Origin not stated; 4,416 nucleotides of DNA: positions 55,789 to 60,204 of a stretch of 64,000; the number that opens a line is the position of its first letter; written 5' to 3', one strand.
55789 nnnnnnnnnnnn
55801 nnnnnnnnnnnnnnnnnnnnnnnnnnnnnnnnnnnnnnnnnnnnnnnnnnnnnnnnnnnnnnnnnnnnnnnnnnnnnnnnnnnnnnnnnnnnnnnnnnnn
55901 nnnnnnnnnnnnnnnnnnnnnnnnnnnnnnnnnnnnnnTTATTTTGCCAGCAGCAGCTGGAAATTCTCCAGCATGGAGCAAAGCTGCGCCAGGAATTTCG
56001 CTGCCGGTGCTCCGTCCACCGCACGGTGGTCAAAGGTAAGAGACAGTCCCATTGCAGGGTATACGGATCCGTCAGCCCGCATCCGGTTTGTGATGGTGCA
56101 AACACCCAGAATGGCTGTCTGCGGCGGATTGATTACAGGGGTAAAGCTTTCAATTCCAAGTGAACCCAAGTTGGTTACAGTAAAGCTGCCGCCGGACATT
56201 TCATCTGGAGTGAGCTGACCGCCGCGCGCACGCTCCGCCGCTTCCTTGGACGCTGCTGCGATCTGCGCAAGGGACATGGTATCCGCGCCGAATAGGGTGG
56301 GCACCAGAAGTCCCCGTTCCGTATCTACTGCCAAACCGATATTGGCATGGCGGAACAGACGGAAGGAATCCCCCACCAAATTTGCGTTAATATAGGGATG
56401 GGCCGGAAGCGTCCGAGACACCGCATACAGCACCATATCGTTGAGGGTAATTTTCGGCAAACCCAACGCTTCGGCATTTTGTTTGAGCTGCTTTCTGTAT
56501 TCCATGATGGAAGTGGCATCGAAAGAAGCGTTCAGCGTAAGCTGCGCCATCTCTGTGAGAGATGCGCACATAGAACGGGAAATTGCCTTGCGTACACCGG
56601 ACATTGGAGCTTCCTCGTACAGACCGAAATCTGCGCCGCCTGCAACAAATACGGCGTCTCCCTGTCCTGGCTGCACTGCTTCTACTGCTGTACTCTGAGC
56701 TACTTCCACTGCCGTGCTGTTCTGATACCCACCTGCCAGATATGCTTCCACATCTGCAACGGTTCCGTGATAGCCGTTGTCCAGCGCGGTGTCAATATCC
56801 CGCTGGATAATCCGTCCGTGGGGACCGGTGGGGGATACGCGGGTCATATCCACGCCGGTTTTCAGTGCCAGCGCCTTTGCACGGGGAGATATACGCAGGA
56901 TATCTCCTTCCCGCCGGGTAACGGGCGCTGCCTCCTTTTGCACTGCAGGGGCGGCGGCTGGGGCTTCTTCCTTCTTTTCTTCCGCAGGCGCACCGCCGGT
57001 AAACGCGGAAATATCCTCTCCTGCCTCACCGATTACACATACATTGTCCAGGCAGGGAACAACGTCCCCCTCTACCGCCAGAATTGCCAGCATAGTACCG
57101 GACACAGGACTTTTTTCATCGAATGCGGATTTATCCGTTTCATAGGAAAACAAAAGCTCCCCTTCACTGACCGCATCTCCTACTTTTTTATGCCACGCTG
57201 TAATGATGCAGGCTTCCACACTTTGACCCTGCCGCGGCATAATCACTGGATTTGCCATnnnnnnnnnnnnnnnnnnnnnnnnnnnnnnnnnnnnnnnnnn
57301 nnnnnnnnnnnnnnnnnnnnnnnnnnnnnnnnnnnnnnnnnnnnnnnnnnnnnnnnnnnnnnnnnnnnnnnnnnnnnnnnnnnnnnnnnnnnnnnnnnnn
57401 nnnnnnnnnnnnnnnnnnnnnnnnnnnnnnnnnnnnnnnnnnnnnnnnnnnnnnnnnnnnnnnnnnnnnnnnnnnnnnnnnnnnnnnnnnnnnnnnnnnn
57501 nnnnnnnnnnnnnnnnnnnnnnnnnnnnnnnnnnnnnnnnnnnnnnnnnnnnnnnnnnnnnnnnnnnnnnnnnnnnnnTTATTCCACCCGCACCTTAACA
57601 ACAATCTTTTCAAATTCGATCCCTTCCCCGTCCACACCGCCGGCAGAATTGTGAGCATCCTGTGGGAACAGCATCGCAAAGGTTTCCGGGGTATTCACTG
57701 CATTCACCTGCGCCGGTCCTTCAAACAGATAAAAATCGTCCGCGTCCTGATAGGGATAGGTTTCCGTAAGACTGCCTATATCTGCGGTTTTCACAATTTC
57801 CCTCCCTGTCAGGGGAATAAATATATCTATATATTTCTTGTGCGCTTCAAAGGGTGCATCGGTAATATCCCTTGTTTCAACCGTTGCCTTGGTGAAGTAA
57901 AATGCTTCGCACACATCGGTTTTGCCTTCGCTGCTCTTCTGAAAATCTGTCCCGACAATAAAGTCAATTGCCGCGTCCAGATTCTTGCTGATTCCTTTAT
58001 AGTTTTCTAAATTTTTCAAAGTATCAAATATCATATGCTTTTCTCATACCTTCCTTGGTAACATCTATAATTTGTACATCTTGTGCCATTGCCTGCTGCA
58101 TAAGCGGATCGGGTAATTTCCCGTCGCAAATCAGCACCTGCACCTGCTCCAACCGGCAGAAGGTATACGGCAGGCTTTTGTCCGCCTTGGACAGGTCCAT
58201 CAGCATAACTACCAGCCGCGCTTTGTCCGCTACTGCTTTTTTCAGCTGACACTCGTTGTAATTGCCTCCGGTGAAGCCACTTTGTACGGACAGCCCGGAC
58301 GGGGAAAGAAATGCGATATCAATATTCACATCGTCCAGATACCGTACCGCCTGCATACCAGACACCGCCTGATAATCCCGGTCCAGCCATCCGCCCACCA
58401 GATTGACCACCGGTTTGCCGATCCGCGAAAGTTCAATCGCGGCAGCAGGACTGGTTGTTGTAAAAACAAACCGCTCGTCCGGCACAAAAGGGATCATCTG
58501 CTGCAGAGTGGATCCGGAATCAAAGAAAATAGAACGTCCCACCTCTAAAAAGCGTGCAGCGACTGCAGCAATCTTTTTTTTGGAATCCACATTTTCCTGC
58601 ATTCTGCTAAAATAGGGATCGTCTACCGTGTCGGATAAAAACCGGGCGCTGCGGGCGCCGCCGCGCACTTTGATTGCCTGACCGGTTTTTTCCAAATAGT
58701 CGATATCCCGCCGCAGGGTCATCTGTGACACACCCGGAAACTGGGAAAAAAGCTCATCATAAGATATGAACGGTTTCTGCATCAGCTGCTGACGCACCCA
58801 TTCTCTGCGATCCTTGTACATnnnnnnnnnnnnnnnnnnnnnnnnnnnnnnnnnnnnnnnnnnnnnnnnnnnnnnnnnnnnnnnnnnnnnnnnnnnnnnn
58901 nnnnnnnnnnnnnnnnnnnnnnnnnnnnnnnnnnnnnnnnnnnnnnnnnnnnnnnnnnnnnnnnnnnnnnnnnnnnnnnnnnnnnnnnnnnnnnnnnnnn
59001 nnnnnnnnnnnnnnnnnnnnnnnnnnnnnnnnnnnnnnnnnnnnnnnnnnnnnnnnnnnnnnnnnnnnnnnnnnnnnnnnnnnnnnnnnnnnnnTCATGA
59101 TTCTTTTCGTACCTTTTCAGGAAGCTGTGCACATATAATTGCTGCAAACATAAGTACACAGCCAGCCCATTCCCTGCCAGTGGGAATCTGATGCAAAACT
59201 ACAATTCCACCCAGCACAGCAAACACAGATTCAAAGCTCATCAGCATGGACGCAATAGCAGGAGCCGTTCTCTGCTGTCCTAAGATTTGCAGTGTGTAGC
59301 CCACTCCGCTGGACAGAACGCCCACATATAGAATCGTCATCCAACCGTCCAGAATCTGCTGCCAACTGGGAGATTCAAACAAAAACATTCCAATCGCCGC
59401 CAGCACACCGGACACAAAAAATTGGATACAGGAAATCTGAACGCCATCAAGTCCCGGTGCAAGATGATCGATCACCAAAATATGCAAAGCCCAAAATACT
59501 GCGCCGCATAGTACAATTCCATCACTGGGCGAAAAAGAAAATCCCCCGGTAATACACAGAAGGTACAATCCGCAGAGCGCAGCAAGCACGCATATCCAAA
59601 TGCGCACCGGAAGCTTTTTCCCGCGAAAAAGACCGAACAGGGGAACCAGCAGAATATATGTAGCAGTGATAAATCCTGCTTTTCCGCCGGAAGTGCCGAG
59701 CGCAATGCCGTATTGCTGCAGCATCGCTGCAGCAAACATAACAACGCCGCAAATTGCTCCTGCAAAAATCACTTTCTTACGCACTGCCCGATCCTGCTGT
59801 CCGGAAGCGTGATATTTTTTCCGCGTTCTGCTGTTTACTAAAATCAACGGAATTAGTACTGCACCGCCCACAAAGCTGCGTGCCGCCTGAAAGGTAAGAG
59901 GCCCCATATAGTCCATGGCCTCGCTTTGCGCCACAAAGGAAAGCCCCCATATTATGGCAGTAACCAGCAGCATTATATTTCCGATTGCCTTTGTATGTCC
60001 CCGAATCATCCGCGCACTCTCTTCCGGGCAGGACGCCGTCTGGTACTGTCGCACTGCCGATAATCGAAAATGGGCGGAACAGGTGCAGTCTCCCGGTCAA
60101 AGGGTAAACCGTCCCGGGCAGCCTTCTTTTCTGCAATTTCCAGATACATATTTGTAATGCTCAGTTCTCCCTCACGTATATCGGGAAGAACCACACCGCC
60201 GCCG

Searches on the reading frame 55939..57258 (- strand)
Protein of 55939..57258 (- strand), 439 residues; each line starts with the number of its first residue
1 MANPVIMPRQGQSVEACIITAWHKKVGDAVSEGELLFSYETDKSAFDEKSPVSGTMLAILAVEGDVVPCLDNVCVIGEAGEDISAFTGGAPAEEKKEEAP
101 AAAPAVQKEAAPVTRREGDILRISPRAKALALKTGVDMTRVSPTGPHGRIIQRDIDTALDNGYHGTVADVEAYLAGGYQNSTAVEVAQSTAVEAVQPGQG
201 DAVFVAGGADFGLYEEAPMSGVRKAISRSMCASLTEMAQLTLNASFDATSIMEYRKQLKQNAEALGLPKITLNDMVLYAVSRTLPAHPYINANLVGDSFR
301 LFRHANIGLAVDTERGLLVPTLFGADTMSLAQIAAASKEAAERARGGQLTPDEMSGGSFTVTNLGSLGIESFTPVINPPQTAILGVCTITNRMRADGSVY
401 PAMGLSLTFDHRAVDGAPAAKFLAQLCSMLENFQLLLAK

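Call 51: search_protein_families(library=pfam, proteins=[window:55939-57258:-], max_evalue=0.00001)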
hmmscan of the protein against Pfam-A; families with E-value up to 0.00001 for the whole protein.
window:55939-57258:- (439 aa): 3 families
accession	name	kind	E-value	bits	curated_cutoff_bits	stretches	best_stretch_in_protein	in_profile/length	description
PF00198.28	2-oxoacid_dh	-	4.7e-70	236.1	23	1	214-437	4-231/232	2-oxoacid dehydrogenases acyltransferase (catalytic domain)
PF00364.28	Biotin_lipoyl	-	2.5e-10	40.5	22.1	1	5-69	3-66/73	Biotin-requiring enzyme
PF02817.22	E3_binding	-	3.3e-09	37.2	23.7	1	122-155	2-35/36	e3 binding domain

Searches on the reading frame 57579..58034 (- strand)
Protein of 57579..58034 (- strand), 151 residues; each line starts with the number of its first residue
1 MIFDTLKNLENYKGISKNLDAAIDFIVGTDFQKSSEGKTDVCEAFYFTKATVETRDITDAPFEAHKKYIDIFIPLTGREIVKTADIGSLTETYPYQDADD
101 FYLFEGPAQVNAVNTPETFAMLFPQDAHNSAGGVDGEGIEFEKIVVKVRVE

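Call 51: search_protein_families(library=pfam, proteins=[window:57579-58034:-], max_evalue=0.00001)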
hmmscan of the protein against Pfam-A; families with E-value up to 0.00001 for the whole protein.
window:57579-58034:- (151 aa): 1 family
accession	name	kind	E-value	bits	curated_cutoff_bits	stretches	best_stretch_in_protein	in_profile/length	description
PF04074.18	DUF386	-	1.7e-30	106.4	26.5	1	1-149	1-145/145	YhcH/YjgK/YiaL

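Call 57: find_encoding_contigs(protein=window:57579-58034:-, flank=10000, max_places=10)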
Protein window:57579-58034:- (151 aa): 20 contigs read that carry it; 10 places shown.
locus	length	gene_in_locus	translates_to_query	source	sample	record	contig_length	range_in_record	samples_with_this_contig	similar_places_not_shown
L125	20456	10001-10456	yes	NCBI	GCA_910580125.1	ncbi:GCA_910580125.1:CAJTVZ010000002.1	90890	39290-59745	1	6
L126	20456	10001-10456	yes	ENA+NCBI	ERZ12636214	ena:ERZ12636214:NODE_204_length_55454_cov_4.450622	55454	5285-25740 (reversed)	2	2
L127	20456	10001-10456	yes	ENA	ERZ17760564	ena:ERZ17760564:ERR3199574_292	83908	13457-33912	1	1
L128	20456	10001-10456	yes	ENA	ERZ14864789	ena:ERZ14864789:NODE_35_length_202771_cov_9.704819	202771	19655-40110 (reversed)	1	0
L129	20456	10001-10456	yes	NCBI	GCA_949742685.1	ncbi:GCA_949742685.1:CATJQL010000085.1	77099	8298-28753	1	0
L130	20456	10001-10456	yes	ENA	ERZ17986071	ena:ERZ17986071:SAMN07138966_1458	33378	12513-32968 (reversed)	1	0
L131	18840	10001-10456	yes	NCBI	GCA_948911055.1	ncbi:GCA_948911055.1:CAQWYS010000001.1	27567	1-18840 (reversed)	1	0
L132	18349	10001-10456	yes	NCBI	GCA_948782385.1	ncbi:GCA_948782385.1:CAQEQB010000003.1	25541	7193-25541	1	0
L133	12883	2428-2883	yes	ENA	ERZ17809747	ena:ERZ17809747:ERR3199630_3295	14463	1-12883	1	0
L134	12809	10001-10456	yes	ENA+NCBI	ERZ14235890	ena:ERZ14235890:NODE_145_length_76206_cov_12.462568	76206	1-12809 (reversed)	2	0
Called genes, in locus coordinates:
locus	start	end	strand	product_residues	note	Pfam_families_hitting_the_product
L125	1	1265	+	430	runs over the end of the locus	PF00994:MoCF_biosynth, PF18146:CinA_KH, PF02464:CinA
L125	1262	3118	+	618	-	PF00676:E1_dh (weak), PF13292:DXP_synthase_N, PF00456:Transketolase_N (faint), PF02775:TPP_enzyme_C (weak), PF02779:Transket_pyr, PF02780:Transketolase_C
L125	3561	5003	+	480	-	PF00682:HMGL-like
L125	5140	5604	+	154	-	PF03840:SecG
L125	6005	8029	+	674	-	PF17128:DUF5107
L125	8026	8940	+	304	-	PF00892:EamA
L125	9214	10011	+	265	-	PF08220:HTH_DeoR, PF00455:DeoRC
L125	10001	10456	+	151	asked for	PF04074:DUF386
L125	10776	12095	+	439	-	PF00364:Biotin_lipoyl, PF02817:E3_binding, PF00198:2-oxoacid_dh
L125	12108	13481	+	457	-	PF01134:GIDA (faint), PF02737:3HCDH_N (faint), PF03486:HI0933_like (faint), PF07992:Pyr_redox_2, PF12831:FAD_oxidored (weak), PF13738:Pyr_redox_3, PF00070:Pyr_redox, PF02852:Pyr_redox_dim, +2 more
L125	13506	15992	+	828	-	PF00676:E1_dh, PF02779:Transket_pyr, PF02780:Transketolase_C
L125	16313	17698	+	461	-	PF01523:PmbA_TldD_1st, PF19289:PmbA_TldD_3rd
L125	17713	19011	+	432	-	PF19289:PmbA_TldD_3rd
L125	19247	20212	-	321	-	PF00370:FGGY_N (weak), PF00480:ROK, PF01869:BcrAD_BadFG (faint)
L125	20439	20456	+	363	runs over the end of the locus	PF01628:HrcA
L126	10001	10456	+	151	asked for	PF04074:DUF386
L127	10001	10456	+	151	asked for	PF04074:DUF386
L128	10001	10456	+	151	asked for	PF04074:DUF386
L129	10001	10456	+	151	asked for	PF04074:DUF386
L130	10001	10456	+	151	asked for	PF04074:DUF386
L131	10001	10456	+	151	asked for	PF04074:DUF386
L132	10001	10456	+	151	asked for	PF04074:DUF386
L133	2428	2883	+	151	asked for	PF04074:DUF386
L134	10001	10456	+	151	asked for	PF04074:DUF386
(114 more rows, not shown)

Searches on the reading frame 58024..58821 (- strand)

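Call 51: search_protein_families(library=pfam, proteins=[window:58024-58821:-], max_evalue=0.00001)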
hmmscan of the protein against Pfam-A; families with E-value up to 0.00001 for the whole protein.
window:58024-58821:- (265 aa): 2 families
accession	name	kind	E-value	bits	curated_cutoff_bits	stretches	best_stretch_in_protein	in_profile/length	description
PF00455.28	DeoRC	-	1.1e-33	116.9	31.8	1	77-233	2-159/160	DeoR C terminal sensor domain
PF08220.18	HTH_DeoR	-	2.1e-09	37.4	21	1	8-59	4-54/57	DeoR-like helix-turn-helix domain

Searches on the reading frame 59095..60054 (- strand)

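Call 51: search_protein_families(library=pfam, proteins=[window:59095-60054:-], max_evalue=0.00001)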
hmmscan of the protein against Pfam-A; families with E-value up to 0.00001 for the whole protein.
window:59095-60054:- (319 aa): 1 family
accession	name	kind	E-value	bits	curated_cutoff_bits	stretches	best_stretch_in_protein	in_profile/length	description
PF00892.27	EamA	-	2.8e-34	118.7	28.2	2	180-308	6-132/135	EamA-like transporter family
